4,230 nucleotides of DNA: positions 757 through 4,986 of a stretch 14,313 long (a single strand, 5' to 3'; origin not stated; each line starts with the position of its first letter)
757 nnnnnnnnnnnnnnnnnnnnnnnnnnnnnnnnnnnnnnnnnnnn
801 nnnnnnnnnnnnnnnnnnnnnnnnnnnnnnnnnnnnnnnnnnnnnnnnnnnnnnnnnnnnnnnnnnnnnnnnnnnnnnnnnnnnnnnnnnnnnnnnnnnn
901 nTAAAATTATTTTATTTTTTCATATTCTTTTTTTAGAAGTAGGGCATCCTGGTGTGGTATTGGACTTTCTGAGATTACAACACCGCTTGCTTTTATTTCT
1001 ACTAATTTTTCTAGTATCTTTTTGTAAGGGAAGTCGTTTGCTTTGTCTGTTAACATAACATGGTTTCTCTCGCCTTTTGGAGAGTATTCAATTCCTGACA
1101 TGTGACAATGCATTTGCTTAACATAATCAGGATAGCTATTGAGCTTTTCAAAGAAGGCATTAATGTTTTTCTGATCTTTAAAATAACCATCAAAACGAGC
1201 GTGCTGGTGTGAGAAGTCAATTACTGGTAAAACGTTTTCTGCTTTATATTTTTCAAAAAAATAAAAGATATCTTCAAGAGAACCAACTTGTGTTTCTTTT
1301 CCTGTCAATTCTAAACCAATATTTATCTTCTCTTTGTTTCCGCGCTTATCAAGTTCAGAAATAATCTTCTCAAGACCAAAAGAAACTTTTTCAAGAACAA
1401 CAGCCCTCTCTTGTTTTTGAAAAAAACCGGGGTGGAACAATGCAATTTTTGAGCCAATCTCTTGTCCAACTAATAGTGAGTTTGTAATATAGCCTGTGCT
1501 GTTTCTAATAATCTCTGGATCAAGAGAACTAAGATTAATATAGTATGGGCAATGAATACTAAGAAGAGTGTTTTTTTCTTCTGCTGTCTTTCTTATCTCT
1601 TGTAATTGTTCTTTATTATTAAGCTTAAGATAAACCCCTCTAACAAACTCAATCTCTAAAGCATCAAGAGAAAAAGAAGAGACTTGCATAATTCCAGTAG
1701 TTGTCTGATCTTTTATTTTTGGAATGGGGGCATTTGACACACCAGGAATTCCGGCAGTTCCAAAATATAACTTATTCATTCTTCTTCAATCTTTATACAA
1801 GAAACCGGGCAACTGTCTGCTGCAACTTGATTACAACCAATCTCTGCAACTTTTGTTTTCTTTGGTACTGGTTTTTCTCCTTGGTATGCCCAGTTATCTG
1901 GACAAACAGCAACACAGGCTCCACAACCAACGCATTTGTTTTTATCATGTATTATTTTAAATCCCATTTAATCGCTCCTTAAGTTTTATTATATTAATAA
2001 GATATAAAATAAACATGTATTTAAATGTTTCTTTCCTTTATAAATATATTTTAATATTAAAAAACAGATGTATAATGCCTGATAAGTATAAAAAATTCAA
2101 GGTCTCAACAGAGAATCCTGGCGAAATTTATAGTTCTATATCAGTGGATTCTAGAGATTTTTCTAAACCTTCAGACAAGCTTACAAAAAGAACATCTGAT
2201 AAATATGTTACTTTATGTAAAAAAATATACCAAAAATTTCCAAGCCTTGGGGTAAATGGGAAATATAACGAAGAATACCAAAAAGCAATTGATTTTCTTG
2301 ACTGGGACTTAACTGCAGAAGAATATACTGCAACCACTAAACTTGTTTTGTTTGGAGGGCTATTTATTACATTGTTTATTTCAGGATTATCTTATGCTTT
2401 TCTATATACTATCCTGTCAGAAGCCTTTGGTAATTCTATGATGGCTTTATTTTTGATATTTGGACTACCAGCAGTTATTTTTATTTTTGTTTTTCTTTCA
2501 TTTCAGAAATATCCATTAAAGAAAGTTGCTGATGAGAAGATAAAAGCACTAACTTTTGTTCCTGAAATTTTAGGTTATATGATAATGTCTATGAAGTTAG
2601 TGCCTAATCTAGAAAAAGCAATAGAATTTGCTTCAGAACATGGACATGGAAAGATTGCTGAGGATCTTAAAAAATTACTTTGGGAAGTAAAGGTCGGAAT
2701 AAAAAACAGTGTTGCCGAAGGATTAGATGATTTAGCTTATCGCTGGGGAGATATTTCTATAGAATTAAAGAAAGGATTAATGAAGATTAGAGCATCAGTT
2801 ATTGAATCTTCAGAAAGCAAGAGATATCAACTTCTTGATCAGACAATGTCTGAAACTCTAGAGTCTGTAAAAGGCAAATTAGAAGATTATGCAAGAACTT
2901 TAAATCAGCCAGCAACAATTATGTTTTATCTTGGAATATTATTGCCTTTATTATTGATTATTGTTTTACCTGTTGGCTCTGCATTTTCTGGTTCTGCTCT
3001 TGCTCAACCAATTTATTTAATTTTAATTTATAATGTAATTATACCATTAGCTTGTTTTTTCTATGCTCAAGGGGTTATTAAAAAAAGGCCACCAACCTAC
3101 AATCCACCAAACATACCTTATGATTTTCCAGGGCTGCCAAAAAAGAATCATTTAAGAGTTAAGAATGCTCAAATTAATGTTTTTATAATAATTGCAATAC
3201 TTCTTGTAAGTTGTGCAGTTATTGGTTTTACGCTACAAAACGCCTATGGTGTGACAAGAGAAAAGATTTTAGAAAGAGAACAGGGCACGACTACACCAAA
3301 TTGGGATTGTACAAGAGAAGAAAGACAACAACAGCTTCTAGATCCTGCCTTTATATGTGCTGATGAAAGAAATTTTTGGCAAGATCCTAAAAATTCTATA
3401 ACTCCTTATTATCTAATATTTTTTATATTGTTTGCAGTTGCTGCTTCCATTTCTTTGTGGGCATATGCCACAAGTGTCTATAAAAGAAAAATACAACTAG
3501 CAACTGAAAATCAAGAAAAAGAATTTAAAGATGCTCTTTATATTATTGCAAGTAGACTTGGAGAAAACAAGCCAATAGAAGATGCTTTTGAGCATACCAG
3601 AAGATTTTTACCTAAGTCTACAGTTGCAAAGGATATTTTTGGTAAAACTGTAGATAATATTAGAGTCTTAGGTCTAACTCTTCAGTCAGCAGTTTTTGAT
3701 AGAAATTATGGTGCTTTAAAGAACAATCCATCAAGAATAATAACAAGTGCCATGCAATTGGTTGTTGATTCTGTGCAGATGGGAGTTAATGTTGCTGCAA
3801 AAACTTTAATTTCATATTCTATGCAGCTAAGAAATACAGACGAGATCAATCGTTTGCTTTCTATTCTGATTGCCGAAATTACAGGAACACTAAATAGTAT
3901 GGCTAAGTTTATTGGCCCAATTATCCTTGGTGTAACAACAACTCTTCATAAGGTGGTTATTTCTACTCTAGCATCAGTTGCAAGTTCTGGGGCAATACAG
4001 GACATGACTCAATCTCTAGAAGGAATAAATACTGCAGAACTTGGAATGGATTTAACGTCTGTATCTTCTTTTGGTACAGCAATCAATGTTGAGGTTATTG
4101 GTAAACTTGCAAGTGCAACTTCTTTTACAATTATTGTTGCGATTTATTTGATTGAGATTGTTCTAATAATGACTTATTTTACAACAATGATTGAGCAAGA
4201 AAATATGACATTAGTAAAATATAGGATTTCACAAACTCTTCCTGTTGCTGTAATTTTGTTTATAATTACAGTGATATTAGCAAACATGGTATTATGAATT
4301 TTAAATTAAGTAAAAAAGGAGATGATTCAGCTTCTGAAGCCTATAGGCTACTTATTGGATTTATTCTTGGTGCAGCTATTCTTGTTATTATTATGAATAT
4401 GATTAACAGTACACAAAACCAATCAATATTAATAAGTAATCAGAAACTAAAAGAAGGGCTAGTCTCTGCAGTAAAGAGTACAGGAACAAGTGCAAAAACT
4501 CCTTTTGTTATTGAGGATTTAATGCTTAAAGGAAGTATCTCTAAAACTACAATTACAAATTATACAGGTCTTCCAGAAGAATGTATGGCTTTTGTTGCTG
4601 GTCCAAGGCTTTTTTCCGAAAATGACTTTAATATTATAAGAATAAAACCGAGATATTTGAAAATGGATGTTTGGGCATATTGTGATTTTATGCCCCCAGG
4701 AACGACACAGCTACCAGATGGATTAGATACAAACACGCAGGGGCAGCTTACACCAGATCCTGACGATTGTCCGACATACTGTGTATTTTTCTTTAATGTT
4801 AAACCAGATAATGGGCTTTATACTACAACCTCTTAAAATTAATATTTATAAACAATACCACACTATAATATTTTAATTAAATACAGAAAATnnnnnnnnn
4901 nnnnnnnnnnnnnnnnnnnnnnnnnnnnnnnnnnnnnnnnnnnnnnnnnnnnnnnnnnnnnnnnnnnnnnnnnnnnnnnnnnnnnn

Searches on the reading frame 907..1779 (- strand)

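Call 8: search_protein_families(library=pfam, proteins=[window:907-1779:-], max_evalue=0.1)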
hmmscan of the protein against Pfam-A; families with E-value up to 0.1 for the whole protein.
window:907-1779:- (290 aa): 1 family
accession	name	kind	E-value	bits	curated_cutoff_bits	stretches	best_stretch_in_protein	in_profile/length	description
PF01261.30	AP_endonuc_2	-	5e-24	85.8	31.1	1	38-280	9-237/249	Xylose isomerase-like TIM barrel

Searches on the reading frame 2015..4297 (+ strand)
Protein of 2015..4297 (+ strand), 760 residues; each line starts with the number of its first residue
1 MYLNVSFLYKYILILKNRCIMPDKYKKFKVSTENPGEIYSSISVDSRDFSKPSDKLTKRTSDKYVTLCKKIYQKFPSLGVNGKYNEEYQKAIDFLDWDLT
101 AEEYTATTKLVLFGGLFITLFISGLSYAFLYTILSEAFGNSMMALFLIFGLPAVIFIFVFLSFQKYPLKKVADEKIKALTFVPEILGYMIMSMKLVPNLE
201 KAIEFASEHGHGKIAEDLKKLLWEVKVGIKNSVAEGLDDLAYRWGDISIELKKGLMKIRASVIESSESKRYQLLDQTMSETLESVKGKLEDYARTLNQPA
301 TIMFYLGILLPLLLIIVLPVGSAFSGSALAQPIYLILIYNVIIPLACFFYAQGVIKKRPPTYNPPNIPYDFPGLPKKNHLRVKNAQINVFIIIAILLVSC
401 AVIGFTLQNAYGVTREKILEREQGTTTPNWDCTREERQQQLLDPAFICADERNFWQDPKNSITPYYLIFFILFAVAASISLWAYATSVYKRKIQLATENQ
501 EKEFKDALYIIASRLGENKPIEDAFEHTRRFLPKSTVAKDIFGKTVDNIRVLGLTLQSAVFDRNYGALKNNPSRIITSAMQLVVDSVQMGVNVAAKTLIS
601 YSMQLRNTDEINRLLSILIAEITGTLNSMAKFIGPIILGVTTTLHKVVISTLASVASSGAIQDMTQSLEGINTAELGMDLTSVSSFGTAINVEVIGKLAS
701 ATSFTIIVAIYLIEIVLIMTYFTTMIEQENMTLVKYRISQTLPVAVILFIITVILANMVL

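Call 4: search_protein_families(library=pfam, proteins=[window:2015-4297:+], max_evalue=0.1)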
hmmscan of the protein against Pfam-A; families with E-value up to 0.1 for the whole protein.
window:2015-4297:+ (760 aa): 2 families
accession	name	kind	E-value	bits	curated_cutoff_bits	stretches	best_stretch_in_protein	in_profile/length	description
PF20990.2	DUF2207_C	-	0.00014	22.1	33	0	107-160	132-185/247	Predicted membrane protein (DUF2207) C-terminal domain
PF00482.28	T2SSF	-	0.021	15.2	25.2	1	189-319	5-125/125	Type II secretion system (T2SS), protein F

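Call 32: search_protein_families(library=ncbifam, proteins=[window:2015-4297:+], max_evalue=0.1)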
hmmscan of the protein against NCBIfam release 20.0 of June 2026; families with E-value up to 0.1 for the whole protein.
window:2015-4297:+ (760 aa): 1 family
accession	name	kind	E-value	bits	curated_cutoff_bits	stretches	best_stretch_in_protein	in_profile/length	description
NF007187.0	PRK09615.1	equivalog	0.053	11.8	990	1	572-597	485-510/581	gamma-glutamyltransferase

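Call 57: search_solved_structures(query=A6, max_evalue=10)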
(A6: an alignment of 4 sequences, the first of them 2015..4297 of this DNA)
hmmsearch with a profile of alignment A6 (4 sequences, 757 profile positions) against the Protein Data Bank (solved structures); distinct sequences matched with E-value up to 10: 1.
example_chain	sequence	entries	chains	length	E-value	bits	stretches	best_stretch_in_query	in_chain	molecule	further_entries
5yfp_G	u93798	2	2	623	0.32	12.4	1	592-676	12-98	Exocyst complex component EXO70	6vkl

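Call 59: search_protein_families(library=pfam, alignment_id=A6, max_evalue=1)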
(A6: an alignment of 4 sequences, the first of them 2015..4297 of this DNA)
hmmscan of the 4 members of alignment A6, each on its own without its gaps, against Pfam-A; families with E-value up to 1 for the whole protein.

A. member 1, window:2015-4297:+ (760 aa): 2 families
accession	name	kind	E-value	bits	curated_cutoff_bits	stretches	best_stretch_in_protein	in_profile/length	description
PF20990.2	DUF2207_C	-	0.00014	22.1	33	2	107-160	132-185/247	Predicted membrane protein (DUF2207) C-terminal domain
PF00482.28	T2SSF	-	0.021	15.2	25.2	1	189-319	5-125/125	Type II secretion system (T2SS), protein F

B. families by the number of members that match (of 4 scanned): 5 families
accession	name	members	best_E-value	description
PF00482.28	T2SSF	3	2.7e-05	Type II secretion system (T2SS), protein F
PF20990.2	DUF2207_C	3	0.00012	Predicted membrane protein (DUF2207) C-terminal domain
PF12243.14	CTK3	1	0.0068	CTD kinase subunit gamma CTK3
PF12644.12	DUF3782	1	0.051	Protein of unknown function (DUF3782)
PF12216.13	m04gp34like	1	0.4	Immune evasion protein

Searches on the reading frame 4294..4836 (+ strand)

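Call 8: search_protein_families(library=pfam, proteins=[window:4294-4836:+], max_evalue=0.1)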
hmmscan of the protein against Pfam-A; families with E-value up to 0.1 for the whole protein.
window:4294-4836:+ (180 aa): 1 family
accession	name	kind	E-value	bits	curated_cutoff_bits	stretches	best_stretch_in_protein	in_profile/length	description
PF23861.1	Ribophorin_II_2nd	-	0.0011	19.5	23.4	0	149-177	53-81/105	Ribophorin II second domain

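Call 32: search_protein_families(library=ncbifam, proteins=[window:4294-4836:+], max_evalue=0.1)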
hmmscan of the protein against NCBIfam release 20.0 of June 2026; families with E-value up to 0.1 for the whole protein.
window:4294-4836:+ (180 aa): 0 families
